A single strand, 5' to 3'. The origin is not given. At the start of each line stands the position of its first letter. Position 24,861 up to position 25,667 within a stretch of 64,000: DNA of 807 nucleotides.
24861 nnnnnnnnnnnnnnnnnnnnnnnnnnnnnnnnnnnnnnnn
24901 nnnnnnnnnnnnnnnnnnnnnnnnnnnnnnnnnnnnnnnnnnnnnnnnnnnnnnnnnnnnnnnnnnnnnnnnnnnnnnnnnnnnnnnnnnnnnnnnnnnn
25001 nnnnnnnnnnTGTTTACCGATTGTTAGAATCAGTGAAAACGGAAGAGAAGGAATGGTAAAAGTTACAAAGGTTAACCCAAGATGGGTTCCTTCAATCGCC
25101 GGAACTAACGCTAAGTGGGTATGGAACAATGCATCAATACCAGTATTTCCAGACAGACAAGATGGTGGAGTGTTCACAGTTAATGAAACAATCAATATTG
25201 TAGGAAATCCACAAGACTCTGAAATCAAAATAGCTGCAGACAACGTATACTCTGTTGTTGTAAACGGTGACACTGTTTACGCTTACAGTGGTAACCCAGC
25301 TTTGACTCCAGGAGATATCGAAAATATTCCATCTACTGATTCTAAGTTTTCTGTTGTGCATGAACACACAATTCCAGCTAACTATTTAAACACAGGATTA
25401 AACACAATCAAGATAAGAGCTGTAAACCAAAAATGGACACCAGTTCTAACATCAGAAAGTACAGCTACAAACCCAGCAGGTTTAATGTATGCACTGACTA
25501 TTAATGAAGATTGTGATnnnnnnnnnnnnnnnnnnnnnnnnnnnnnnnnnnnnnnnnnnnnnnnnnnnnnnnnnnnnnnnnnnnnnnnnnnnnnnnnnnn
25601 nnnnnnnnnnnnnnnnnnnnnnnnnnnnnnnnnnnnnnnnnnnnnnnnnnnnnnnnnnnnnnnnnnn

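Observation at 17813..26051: Paralogous pair of DUF642-like surface proteins flanking the CAP-domain gene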

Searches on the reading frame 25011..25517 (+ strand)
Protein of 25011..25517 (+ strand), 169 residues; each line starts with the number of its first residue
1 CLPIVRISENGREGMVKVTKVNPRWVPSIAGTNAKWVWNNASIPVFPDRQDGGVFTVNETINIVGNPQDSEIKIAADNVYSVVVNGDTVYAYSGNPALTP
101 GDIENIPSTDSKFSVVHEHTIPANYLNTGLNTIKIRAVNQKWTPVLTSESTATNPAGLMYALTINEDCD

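Call 6: search_protein_families(library=pfam, proteins=[window:25011-25517:+], max_evalue=10)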
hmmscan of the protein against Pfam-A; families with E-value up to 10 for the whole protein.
seq(169 aa): 1 family
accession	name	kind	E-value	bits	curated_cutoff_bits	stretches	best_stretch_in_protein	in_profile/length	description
PF14683.12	CBM-like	-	0.092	13.1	27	1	79-143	84-144/160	Polysaccharide lyase family 4, domain III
